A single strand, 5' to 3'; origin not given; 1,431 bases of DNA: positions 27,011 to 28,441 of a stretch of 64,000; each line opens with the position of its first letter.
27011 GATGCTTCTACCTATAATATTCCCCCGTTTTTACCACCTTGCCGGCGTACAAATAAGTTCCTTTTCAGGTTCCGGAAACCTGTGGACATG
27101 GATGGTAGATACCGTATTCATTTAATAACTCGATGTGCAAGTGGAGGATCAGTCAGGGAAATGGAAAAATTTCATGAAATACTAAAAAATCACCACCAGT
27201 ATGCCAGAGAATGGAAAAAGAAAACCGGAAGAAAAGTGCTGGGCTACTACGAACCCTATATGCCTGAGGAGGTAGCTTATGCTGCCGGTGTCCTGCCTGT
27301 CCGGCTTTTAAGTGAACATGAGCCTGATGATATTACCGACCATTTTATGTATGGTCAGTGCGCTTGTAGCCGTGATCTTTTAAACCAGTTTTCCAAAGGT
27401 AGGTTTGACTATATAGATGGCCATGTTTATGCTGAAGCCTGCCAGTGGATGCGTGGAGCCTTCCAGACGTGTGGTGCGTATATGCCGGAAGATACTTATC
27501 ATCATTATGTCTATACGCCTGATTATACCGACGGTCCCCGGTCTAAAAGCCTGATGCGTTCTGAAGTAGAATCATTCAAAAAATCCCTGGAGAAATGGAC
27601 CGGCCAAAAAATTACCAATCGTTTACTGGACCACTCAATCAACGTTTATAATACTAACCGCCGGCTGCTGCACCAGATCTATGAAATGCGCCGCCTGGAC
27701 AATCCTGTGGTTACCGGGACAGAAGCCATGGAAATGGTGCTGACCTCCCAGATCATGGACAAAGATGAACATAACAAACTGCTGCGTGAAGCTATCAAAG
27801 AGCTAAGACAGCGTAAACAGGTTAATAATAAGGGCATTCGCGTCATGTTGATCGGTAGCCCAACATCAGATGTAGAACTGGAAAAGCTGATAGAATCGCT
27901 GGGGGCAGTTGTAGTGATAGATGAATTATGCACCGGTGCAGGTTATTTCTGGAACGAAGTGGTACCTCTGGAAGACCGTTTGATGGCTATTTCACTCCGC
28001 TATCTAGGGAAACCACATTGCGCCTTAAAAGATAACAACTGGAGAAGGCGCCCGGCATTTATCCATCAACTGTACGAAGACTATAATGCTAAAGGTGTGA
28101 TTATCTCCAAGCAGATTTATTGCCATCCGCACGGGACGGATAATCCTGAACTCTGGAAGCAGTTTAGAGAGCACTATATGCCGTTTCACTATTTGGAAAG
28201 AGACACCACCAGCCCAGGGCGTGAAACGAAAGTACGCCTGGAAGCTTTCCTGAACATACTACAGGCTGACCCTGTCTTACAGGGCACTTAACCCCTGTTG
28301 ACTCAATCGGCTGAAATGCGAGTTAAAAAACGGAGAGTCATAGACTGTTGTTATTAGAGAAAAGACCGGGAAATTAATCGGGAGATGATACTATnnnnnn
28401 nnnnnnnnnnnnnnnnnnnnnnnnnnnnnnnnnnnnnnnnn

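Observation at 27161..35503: Bcr/Bzd-type four-subunit radical enzyme with two family III CoA-transferases and a long URO-D-family protein: an unassigned anaerobic acid-activation cluster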

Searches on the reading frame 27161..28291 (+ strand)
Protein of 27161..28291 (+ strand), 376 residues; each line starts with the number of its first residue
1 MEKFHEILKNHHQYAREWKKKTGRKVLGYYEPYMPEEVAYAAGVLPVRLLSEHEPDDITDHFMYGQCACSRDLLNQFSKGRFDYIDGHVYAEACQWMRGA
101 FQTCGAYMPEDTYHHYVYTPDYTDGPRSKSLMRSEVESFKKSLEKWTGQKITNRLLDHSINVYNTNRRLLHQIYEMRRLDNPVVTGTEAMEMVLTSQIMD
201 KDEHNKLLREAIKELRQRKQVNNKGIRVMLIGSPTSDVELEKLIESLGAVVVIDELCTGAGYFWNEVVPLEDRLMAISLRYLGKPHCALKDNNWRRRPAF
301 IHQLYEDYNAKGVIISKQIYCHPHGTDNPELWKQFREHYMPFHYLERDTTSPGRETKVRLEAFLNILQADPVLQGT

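Call 4: search_protein_families(library=pfam, proteins=[window:27161-28291:+])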
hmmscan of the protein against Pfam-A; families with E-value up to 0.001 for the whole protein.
window:27161-28291:+ (376 aa): 1 family
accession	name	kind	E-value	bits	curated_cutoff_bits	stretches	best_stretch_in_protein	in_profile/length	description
PF06050.19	HGD-D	-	2.6e-68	231.5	28.4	1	33-367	3-342/342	2-hydroxyglutaryl-CoA dehydratase, D-component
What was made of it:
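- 27161..28291 (+): Subunit N (376 aa): BzdN-like electron-transfer subunit, probably carrying a double-cubane-type Fe-S cluster. Pfam HGD-D 231 bits (call 4).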

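Call 5: search_protein_families(library=ncbifam, proteins=[window:27161-28291:+])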
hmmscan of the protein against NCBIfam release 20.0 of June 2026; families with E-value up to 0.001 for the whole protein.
window:27161-28291:+ (376 aa): 4 families
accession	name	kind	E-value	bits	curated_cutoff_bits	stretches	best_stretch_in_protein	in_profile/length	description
TIGR03190.1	benz_CoA_bzdN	equivalog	3.7e-84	282.7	453.8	1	2-369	5-373/377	benzoyl-CoA reductase, bzd-type, subunit N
NF040772.1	double_cubane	equivalog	7.2e-47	160.2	350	1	6-367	3-372/372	double-cubane-cluster-containing anaerobic reductase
NF052456.1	HyiscapDhHadC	equivalog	4.5e-38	131.1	700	1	1-367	5-372/372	(R)-2-hydroxyisocaproyl-CoA dehydratase subunit beta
TIGR02263.1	benz_CoA_red_C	equivalog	2.9e-33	115.4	421.15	1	14-343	19-358/380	benzoyl-CoA reductase subunit C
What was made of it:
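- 27161..28291 (+): NCBIfam BzdN 283 bits against a cut-off of 454 (call 5).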

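Call 26: search_solved_structures(query=window:27161-28291:+, max_evalue=0.01)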
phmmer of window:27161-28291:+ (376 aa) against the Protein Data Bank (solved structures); distinct sequences matched with E-value up to 0.01: 5.
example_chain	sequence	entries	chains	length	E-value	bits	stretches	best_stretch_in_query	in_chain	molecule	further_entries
8s02_B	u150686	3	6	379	1.1e-80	274.7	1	4-370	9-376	BzdN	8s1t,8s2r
3o3m_B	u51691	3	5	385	5.6e-31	111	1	2-367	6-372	beta subunit 2-hydroxyacyl-CoA dehydratase | beta-subunit 2-hydroxyacyl-CoA dehydratase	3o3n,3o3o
9g87_B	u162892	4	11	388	4.5e-25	91.6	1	15-365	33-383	3-methylbenzoyl-CoA reductase gamma subunit MbdN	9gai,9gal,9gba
7yyl_C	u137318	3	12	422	1.2e-17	67.1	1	20-367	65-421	Dehydratase family protein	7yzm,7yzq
6eno_A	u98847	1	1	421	1.8e-17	66.5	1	20-366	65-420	Dehydratase family protein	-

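Call 35: search_solved_structures(query=window:27161-28291:+, max_evalue=1e-50, show_alignments=1)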
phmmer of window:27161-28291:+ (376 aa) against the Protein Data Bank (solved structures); distinct sequences matched with E-value up to 1e-50: 1.
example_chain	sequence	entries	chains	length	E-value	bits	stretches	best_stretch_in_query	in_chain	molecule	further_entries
8s02_B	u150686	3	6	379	1.1e-80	274.7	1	4-370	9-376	BzdN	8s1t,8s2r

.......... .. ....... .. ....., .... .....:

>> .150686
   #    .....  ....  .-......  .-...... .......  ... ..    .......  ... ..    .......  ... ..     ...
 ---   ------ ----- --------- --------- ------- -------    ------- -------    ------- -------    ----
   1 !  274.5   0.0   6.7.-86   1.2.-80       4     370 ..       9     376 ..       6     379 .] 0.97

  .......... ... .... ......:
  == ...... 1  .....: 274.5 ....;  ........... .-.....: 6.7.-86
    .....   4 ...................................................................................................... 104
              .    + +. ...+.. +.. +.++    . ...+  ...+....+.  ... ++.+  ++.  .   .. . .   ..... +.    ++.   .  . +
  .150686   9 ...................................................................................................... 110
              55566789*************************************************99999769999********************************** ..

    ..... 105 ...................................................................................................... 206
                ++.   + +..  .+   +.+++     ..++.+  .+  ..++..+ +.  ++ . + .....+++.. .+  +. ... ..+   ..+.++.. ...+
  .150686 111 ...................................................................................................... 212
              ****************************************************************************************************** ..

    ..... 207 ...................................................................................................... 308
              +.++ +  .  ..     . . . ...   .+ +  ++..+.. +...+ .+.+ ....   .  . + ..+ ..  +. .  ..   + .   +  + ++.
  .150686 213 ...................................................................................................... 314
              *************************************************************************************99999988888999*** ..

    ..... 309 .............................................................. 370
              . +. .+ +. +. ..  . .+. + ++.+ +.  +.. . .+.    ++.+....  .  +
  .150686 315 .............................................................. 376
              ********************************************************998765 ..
